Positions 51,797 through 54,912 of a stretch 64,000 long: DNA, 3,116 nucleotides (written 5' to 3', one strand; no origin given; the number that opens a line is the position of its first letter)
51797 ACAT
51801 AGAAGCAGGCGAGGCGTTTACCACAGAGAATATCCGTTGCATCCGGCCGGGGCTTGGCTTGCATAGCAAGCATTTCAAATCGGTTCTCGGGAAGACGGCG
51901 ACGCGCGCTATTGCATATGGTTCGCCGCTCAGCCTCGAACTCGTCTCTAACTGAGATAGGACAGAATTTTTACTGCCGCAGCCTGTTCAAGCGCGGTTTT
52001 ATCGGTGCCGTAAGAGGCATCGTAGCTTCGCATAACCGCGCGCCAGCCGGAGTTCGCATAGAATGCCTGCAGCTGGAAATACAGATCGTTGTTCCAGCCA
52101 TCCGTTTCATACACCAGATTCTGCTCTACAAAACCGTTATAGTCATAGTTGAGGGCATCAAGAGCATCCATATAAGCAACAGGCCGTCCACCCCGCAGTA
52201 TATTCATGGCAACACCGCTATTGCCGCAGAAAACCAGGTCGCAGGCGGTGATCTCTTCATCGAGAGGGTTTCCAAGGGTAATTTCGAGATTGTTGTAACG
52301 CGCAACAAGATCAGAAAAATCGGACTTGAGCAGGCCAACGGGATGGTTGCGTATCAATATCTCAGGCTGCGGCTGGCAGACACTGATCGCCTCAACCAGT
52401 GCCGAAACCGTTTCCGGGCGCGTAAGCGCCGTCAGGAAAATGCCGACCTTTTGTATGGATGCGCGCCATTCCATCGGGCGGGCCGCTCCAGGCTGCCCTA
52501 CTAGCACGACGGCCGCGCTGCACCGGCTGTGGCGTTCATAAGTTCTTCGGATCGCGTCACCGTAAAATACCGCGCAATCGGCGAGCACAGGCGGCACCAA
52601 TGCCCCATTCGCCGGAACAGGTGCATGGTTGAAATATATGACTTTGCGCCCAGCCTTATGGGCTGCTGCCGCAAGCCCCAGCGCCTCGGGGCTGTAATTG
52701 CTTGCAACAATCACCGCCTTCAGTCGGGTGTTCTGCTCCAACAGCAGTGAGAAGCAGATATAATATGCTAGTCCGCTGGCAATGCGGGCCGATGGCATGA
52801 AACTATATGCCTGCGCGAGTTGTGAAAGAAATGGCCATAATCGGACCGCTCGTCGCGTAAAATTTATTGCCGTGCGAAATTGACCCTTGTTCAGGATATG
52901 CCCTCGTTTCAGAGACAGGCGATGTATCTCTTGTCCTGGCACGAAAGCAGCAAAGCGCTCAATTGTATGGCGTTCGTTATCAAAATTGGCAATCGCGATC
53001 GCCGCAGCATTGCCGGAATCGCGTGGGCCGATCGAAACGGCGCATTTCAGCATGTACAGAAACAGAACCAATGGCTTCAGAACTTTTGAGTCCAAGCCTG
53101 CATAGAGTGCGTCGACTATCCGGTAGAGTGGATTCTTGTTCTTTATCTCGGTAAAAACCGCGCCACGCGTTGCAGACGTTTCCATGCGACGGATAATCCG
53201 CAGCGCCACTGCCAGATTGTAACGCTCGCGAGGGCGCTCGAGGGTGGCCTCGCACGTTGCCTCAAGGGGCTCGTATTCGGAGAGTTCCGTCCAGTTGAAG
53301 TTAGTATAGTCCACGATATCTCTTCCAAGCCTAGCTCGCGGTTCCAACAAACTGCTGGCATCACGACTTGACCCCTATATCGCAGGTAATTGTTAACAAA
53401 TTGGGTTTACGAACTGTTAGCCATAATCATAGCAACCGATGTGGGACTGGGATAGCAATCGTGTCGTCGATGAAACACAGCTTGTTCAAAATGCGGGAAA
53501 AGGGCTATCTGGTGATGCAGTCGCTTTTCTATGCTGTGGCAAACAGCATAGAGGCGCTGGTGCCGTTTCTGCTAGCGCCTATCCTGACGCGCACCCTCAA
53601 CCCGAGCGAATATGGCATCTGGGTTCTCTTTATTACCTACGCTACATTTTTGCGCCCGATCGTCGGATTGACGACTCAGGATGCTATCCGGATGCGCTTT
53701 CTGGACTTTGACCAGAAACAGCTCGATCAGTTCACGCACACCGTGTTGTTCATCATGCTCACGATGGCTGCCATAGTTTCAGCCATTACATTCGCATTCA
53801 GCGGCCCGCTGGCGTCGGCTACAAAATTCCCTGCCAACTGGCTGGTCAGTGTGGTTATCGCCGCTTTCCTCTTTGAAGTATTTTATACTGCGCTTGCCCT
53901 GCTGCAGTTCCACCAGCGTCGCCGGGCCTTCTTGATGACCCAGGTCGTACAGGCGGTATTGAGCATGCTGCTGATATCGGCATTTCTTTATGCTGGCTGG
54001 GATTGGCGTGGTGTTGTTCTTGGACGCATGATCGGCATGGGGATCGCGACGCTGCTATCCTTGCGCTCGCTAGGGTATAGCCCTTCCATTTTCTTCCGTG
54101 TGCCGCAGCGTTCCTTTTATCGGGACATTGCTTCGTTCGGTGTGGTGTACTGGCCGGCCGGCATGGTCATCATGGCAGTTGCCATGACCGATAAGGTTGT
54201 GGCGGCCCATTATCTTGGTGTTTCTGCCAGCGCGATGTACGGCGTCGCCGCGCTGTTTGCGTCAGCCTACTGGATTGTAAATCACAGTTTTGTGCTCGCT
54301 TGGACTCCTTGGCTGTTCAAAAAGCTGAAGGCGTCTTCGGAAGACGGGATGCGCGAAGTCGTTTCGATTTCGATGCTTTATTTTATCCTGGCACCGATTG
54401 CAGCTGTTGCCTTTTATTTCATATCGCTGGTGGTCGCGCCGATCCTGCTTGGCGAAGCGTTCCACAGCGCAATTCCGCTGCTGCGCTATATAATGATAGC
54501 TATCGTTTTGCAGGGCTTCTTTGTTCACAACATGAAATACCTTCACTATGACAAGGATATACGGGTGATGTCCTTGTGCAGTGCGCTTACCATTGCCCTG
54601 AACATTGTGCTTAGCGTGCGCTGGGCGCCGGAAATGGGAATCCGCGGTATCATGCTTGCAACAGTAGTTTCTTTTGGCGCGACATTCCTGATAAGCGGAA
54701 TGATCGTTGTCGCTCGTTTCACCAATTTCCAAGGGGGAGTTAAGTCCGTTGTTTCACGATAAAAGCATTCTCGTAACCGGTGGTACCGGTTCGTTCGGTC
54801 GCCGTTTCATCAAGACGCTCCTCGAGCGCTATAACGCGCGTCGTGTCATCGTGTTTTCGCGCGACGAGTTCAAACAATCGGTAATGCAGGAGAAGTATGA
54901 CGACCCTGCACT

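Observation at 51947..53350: Uncharacterised KpsS-like protein next to pseI: candidate for a new pseudaminyltransferase family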

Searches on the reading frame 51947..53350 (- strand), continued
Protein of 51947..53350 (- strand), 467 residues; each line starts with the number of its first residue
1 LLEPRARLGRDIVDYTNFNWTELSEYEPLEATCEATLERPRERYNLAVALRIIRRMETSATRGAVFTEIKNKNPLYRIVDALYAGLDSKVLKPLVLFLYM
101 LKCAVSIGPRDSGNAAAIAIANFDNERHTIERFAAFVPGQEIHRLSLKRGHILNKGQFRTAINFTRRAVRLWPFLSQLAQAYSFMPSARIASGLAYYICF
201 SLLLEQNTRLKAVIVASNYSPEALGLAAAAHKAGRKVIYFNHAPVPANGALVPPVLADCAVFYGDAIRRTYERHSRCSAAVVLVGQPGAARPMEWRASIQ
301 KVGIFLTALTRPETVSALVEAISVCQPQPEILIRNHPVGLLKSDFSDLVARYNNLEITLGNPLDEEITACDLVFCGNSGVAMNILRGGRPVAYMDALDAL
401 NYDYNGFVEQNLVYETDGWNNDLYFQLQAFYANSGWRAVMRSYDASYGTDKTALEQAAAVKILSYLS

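Call 68: search_protein_families(library=pfam, proteins=[L012:8345-9619:-, L012:11424-13058:-, L021:3306-3998:-, L012:948-2231:-, L012:202-951:-], max_evalue=0.001)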
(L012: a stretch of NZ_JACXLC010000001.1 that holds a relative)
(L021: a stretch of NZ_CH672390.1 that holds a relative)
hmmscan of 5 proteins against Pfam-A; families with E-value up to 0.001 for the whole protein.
L012:8345-9619:- (424 aa): 2 families
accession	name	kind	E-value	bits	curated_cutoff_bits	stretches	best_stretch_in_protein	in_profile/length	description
PF13483.12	Lactamase_B_3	-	3.2e-07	30.9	24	1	5-73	2-57/160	Beta-lactamase superfamily domain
PF12706.13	Lactamase_B_2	-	0.00032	20.8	27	1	21-76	2-53/200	Beta-lactamase superfamily domain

L012:11424-13058:- (544 aa): 1 family
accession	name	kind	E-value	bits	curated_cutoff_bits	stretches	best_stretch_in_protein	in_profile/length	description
PF19577.5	DcaP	-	7.8e-15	55.2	27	1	258-544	131-410/410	DcaP outer membrane protein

L021:3306-3998:- (230 aa): 2 families
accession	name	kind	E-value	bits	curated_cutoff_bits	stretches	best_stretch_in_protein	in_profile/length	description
PF21553.2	Formyl_trans_C_2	-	1.7e-25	88.8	27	1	166-224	1-58/58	Methionyl-tRNA formyltransferase, C-terminal domain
PF00551.24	Formyl_trans_N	-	2e-06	28.1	26.1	1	36-121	68-155/181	Formyl transferase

L012:948-2231:- (427 aa): 2 families
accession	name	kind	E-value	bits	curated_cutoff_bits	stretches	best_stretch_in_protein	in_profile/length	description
PF13450.12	NAD_binding_8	-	3.4e-05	24.5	21.9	1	19-73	1-54/68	NAD(P)-binding Rossmann-like domain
PF12831.13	FAD_oxidored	-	0.0002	21.2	27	1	17-54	2-38/416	FAD dependent oxidoreductase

L012:202-951:- (249 aa): 1 family
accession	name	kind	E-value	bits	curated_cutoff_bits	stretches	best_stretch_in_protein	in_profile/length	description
PF08889.16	WbqC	-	4.3e-66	223.3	21.3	1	7-226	1-215/218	WbqC-like protein family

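Call 70: search_dna_similar(query=window:51947-53350:-, collection=plasmids, mode=protein, max_evalue=0.001, max_rows=25)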
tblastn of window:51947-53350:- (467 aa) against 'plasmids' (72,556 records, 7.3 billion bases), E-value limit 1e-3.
No match.

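Call 71: search_dna_similar(query=P0170, collection=plasmids, mode=protein, max_evalue=0.001, max_rows=25)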
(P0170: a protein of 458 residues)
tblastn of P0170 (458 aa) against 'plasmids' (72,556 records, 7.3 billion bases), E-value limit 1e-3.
No match.

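Call 72: search_dna_similar(query=P0261, collection=plasmids, mode=protein, max_evalue=0.001, max_rows=25)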
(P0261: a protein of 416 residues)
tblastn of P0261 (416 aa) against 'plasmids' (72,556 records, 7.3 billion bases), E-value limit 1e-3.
Records with a match: 7; places in all: 7; records where one place covers at least 80% of the query: 0.
Best place of each record, by identity: <60% 7.
By first word of the organism name: Sinorhizobium 6; Ensifer 1.
By predicted mobility (MOB-suite, as given by PLSDB): mobilizable 5; conjugative 1; non-mobilizable 1.
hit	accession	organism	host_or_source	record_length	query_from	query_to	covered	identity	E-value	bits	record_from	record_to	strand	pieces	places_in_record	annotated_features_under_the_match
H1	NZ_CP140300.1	Sinorhizobium kummerowiae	Kummerowia stipulacea,Pure culture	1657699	97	361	64%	32.4%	9e-15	84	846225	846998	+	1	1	none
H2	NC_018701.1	Sinorhizobium meliloti Rm41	-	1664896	97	361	64%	32.4%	9e-15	84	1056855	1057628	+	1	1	none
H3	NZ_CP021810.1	Sinorhizobium meliloti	Medicago sativa,Single Cell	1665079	97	361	64%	32.4%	9e-15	84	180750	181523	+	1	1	none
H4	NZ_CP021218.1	Sinorhizobium meliloti RU11/001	-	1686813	97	361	64%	32.4%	9e-15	84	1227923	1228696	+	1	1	none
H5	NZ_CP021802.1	Sinorhizobium meliloti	Medicago sativa,Single Cell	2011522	97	361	64%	32.4%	9e-15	84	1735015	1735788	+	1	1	none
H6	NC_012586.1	Sinorhizobium fredii NGR234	-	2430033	97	361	64%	30.6%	1e-16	90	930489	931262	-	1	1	record has no annotation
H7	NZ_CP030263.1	Ensifer adhaerens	Zea mays,whole organism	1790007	97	361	64%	30.4%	2e-13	80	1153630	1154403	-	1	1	none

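Call 73: get_annotated_region(hit=H2, flank=14000)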
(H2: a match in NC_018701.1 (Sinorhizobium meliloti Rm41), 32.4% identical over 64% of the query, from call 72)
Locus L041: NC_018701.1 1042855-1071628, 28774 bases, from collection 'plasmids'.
description: Sinorhizobium meliloti Rm41 plasmid pSYMB, complete sequence
organism: Sinorhizobium meliloti Rm41 (NCBI taxid 1230587)
taxonomy: Bacteria; Pseudomonadota; Alphaproteobacteria; Hyphomicrobiales; Rhizobiaceae; Sinorhizobium; Sinorhizobium meliloti; Sinorhizobium meliloti Rm41
host: -; source: -; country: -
typing (MOB-suite, as given by PLSDB): mobilizable; relaxase MOBQ
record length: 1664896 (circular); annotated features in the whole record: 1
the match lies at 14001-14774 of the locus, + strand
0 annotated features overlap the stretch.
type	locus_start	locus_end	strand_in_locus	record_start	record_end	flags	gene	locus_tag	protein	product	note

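Call 82: search_protein_families(library=pfam, proteins=[L041:13599-16673:+, L041:10561-12765:-, L041:12861-13499:-, L041:9725-10546:+, L041:6306-7448:-, L041:7488-8237:-, L041:2482-4161:-, L041:21359-22720:-, L041:23424-25019:+, L041:25020-26348:+], max_evalue=0.001)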
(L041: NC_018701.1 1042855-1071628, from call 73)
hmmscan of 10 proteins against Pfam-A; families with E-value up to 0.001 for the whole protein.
L041:13599-16673:+ (1024 aa): 1 family
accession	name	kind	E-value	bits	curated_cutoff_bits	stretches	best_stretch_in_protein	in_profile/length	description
PF22882.2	GT-D-like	-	4.1e-09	36.5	27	1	778-856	10-87/210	GT-D fold-like domain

L041:10561-12765:- (734 aa): 0 families

L041:12861-13499:- (212 aa): 4 families
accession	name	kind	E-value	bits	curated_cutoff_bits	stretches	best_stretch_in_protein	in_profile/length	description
PF13649.12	Methyltransf_25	-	2e-07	32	27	1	61-154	1-94/97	Methyltransferase domain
PF08241.18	Methyltransf_11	-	9.7e-07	29.8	21.2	1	62-155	1-89/95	Methyltransferase domain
PF08242.18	Methyltransf_12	-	2.2e-05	25.5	30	1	62-154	1-93/98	Methyltransferase domain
PF13489.12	Methyltransf_23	-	3.1e-05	24.2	27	1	51-171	16-127/164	Methyltransferase domain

L041:9725-10546:+ (273 aa): 1 family
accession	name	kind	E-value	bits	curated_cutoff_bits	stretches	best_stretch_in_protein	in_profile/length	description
PF01061.29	ABC2_membrane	-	9.8e-11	42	26.9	1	28-235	3-211/211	ABC-2 type transporter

L041:6306-7448:- (380 aa): 0 families

L041:7488-8237:- (249 aa): 0 families

L041:2482-4161:- (559 aa): 1 family
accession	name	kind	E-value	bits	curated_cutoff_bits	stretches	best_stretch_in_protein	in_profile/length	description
PF00353.25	HemolysinCabind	-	2.6e-34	117.2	23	7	149-180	4-35/36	RTX calcium-binding nonapeptide repeat (4 copies)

L041:21359-22720:- (453 aa): 1 family
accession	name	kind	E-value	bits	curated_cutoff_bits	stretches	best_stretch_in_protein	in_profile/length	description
PF05159.20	Capsule_synth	-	4.3e-47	161.5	20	1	134-394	2-310/310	Capsule polysaccharide biosynthesis protein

L041:23424-25019:+ (531 aa): 1 family
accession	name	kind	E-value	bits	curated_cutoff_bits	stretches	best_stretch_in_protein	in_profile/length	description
PF00005.33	ABC_tran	-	8.6e-15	56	25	1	334-463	2-137/137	ABC transporter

L041:25020-26348:+ (442 aa): 1 family
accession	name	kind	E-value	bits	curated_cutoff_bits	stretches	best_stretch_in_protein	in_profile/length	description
PF12795.12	MscS_porin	-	0.00015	21.9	34.4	1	257-396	52-182/238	Mechanosensitive ion channel porin domain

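Call 83: get_annotated_region(hit=H6, flank=12000)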
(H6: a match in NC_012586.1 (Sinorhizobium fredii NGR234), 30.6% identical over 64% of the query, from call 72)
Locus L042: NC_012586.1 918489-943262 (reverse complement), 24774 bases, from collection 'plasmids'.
description: Sinorhizobium fredii NGR234 plasmid pNGR234b, complete sequence
organism: Sinorhizobium fredii NGR234 (NCBI taxid 394)
taxonomy: Bacteria; Pseudomonadota; Alphaproteobacteria; Hyphomicrobiales; Rhizobiaceae; Sinorhizobium; Sinorhizobium fredii; Sinorhizobium fredii NGR234
host: -; source: -; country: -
typing (MOB-suite, as given by PLSDB): conjugative; relaxase MOBQ; mating-pair formation MPF_T
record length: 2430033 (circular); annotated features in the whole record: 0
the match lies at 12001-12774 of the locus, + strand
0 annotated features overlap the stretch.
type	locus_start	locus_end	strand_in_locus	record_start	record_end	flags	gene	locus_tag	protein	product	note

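Call 87: search_dna_similar(query=L041:26464-27498:-, collection=plasmids, mode=protein, max_evalue=1e-60, max_rows=40)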
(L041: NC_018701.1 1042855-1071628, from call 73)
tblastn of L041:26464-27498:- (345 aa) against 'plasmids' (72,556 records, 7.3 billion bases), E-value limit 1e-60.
Records with a match: 105; places in all: 105; records where one place covers at least 80% of the query: 105.
Best place of each record, by identity: >=99% 4; 90-95% 3; 80-90% 2; 60-80% 9; <60% 87.
By first word of the organism name: Bacillus 56; Sinorhizobium 13; Azospirillum 12; Rhizobium 2; Acinetobacter 2; Klebsiella 2; Priestia 2; Ensifer 1; Mesorhizobium 1; Pseudosulfitobacter 1; and 13 more.
By predicted mobility (MOB-suite, as given by PLSDB): non-mobilizable 67; conjugative 20; mobilizable 18.
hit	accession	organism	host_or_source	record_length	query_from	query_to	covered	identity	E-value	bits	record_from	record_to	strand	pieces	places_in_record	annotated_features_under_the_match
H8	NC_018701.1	Sinorhizobium meliloti Rm41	-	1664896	1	345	100%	100.0%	0e+0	677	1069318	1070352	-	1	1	none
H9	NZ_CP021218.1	Sinorhizobium meliloti RU11/001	-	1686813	1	345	100%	100.0%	0e+0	677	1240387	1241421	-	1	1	none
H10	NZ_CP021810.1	Sinorhizobium meliloti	Medicago sativa,Single Cell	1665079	1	345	100%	100.0%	0e+0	677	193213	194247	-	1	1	none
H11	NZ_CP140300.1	Sinorhizobium kummerowiae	Kummerowia stipulacea,Pure culture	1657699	1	345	100%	99.7%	0e+0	676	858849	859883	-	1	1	none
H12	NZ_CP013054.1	Sinorhizobium americanum CCGM7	Phaseolus vulgaris,root nodules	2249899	1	345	100%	90.7%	0e+0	628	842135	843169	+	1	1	none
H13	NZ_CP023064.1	Sinorhizobium sp. CCBAU 05631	G.max,nodule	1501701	1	344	100%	91.0%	0e+0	619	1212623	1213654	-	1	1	record has no annotation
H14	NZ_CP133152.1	Sinorhizobium chiapasense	Acaciella angustissima,cell culture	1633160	1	345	100%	90.1%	0e+0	625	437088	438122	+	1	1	none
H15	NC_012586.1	Sinorhizobium fredii NGR234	-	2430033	1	344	100%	88.7%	0e+0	604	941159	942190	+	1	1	record has no annotation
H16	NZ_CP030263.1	Ensifer adhaerens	Zea mays,whole organism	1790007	1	344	100%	85.8%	0e+0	586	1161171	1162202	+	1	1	none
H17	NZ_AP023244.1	Mesorhizobium sp. 113-3-3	Lotus japonicus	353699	1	344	100%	77.6%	3e-170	531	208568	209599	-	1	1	pseI: pseudaminic acid synthase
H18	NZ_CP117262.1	Rhizobium tumorigenes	Rubus sp.,pure bacterial culture,Aerial ...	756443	1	340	99%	74.1%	4e-162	508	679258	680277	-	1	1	pseI: pseudaminic acid synthase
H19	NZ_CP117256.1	Rhizobium tumorigenes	Rubus sp.,pure bacterial culture,Aerial ...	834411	1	337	98%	74.5%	1e-161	507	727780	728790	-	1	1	pseI: pseudaminic acid synthase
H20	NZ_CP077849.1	Acinetobacter baumannii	Homo sapiens,Rectal swab_P28_BU14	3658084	1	345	100%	71.9%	1e-161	507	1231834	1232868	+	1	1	none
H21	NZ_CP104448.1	Acinetobacter baumannii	Homo sapiens,sputum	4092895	1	345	100%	71.9%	1e-161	507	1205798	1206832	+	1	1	none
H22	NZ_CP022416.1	Pseudosulfitobacter pseudonitzschiae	Skeletonema marinoi strain RO5AC,Cell ...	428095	1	344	100%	71.8%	1e-156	493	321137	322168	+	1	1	pseI: pseudaminic acid synthase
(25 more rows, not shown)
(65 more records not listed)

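Call 88: search_dna_similar(query=L041:13599-14900:+, collection=plasmids, mode=protein, max_evalue=1e-10, max_rows=40)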
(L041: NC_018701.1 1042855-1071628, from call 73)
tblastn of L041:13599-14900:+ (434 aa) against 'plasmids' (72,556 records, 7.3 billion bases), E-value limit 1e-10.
Records with a match: 7; places in all: 7; records where one place covers at least 80% of the query: 7.
Best place of each record, by identity: >=99% 5; 60-80% 2.
By first word of the organism name: Sinorhizobium 6; Ensifer 1.
By predicted mobility (MOB-suite, as given by PLSDB): mobilizable 5; conjugative 1; non-mobilizable 1.
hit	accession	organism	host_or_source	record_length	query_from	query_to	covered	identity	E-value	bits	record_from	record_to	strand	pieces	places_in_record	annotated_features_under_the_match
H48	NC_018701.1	Sinorhizobium meliloti Rm41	-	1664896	1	434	100%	100.0%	0e+0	897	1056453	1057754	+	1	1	none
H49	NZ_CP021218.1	Sinorhizobium meliloti RU11/001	-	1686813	1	434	100%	100.0%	0e+0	897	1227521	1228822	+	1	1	none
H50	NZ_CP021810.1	Sinorhizobium meliloti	Medicago sativa,Single Cell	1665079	1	434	100%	100.0%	0e+0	897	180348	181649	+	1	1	none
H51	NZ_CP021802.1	Sinorhizobium meliloti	Medicago sativa,Single Cell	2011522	1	434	100%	100.0%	0e+0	897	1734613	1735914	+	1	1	none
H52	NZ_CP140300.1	Sinorhizobium kummerowiae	Kummerowia stipulacea,Pure culture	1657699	1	434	100%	100.0%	0e+0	897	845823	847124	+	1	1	none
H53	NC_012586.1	Sinorhizobium fredii NGR234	-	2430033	6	434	99%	71.3%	0e+0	633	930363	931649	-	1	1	record has no annotation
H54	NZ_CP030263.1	Ensifer adhaerens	Zea mays,whole organism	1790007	14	432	97%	68.7%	0e+0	601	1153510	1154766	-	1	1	none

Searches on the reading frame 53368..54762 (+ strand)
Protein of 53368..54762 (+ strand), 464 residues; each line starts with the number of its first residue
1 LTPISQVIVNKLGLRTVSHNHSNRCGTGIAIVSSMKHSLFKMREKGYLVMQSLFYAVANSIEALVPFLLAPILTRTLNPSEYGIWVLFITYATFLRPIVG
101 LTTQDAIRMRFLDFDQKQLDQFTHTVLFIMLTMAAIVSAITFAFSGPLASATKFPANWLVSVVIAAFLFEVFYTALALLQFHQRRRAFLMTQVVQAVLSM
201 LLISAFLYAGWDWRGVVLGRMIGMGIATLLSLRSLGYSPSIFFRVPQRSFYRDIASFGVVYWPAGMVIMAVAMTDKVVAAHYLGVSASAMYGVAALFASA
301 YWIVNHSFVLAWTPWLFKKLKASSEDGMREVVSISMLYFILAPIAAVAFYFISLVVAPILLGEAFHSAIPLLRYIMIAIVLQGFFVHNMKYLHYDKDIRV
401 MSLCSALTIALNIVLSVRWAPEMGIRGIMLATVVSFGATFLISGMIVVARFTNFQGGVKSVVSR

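Call 3: search_protein_families(library=pfam, proteins=[window:53368-54762:+], max_evalue=1)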
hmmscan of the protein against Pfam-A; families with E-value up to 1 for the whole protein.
window:53368-54762:+ (464 aa): 1 family
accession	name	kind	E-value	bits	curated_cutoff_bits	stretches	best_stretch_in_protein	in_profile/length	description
PF01943.22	Polysacc_synt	-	2.7e-09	37.3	28.2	1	52-318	5-272/274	Polysaccharide biosynthesis protein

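Call 4: search_protein_families(library=ncbifam, proteins=[window:53368-54762:+], max_evalue=1)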
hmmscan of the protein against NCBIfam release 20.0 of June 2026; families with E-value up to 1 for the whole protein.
window:53368-54762:+ (464 aa): 0 families
